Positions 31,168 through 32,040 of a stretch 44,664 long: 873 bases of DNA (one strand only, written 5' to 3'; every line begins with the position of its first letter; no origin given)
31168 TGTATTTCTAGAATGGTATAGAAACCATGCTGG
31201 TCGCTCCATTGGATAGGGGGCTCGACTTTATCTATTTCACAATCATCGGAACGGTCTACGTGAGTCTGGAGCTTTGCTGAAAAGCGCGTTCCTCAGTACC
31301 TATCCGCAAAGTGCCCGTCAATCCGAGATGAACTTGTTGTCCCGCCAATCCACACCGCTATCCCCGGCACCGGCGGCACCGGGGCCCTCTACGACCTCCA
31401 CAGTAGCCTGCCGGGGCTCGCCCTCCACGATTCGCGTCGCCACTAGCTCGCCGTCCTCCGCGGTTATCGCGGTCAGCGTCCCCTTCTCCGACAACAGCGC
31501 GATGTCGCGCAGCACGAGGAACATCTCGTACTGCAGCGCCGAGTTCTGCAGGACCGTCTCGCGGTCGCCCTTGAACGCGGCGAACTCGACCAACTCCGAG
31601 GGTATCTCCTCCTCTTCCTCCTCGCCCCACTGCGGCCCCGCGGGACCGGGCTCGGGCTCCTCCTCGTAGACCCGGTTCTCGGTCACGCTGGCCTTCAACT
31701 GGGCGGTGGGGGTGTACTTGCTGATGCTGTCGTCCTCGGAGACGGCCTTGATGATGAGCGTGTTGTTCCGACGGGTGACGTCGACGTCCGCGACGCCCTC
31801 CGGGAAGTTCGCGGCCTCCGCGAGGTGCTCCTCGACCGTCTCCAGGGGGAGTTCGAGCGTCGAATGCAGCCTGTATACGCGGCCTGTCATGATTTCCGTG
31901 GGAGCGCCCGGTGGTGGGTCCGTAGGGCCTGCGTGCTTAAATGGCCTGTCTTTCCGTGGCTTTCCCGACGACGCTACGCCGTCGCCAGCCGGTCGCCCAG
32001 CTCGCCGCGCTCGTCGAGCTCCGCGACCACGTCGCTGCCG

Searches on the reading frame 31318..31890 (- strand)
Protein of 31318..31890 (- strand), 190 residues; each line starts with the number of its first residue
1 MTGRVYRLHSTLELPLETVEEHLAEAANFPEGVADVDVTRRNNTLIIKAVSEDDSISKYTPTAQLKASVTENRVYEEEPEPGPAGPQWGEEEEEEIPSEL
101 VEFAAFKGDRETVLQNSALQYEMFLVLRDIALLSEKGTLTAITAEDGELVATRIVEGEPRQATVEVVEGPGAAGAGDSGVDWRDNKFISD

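Call 3: search_protein_families(library=pfam, proteins=[window:31318-31890:-], max_evalue=1)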
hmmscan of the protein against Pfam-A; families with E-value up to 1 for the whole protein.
window:31318-31890:- (190 aa): 1 family
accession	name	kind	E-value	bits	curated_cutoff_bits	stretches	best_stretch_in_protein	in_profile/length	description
PF23422.1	DUF7110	-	1.7e-94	315.3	27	1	2-189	1-186/186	Family of unknown function (DUF7110)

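Call 4: search_protein_families(library=ncbifam, proteins=[window:31318-31890:-], max_evalue=1)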
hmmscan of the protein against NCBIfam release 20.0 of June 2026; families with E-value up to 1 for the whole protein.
window:31318-31890:- (190 aa): 1 family
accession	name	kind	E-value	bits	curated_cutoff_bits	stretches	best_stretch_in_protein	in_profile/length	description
NF040493.1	TA_anti_VapB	subfamily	0.11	12.6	60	1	23-52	14-43/73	type II toxin-antitoxin system VapB family antitoxin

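Call 21: find_related_loci(query=window:31318-31890:-, collection=genome_contigs, flank=10000)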
Query window:31318-31890:- (190 aa) in genome_contigs; peptide patterns used: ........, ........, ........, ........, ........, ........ (x = any residue, [..] = any of these).
336 stretches matched a pattern; 106 encode a relative of the query (tblastn E <= 1e-3); the best 80 are kept; 80 distinct loci.
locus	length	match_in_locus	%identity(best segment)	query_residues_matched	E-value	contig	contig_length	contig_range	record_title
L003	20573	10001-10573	71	1-189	2e-85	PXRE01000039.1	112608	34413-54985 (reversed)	MAG: Halobacteriales archaeon QS_1_68_20 qs_1_scaffold_86, whole genome shotgun sequence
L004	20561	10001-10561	75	1-189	1e-83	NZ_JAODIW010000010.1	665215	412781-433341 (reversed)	Halobium salinum strain YJ-8-S platanus_K_default_10, whole genome shotgun sequence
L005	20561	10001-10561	73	1-189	3e-83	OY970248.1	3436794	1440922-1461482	MAG: Haloferacaceae archaeon isolate MFD01721.bin.c.6 genome assembly, chromosome: 1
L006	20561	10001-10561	73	2-189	4e-82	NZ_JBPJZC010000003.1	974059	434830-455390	Haloarchaeobius sp. DFWS5 DFWS5_ctg003, whole genome shotgun sequence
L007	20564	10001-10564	73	2-188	8e-82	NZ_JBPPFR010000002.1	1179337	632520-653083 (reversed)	Haloarchaeobius baliensis strain 2b_61_3 NBRC.110517_ctg02, whole genome shotgun sequence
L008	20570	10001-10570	75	1-190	6e-82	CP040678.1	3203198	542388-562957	Halostella pelagica strain DL-M4 chromosome, complete genome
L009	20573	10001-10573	71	2-190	1e-81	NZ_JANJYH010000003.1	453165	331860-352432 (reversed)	Haloarchaeobius sp. FL176 NODE_3_length_453165_cov_22.3946_ID_289, whole genome shotgun sequence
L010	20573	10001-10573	72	2-190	1e-81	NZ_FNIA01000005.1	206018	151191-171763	Haloarchaeobius iranensis strain EB21,IBRC-M 10013,KCTC 4048, whole genome shotgun sequence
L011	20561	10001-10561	73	2-189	2e-81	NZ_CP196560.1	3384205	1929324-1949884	Haloarchaeobius sp. DT45 chromosome, complete genome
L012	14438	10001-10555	74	5-190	3e-81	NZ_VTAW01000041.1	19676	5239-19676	Natrialba swarupiae strain ESP3B_9 NODE_41_length_19676_cov_80.0012, whole genome shotgun sequence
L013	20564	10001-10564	72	3-189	5e-81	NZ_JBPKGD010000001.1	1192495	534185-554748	Haloarchaeobius sp. HRN-SO-5 HRNSO5_ctg001, whole genome shotgun sequence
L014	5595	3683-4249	69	1-189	9e-81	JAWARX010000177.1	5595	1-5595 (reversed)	MAG: Halalkalicoccus sp. isolate ZMQR_201705_bins_11 ZMQR_201705_bins_11_scaffold_177, whole genome shotgun sequence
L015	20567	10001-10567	71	1-189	2e-80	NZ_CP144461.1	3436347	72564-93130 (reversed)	Halalkalicoccus salilacus strain FCH27 chromosome, complete genome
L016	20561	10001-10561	73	2-189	1e-80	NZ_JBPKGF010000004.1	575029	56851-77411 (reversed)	Haloarchaeobius sp. TZWWS8 TZWWS8_ctg0004, whole genome shotgun sequence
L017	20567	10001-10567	72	1-190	4e-80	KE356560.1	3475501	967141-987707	MAG: Haloquadratum walsbyi J07HQW1 genomic scaffold scf7180000056329, whole genome shotgun sequence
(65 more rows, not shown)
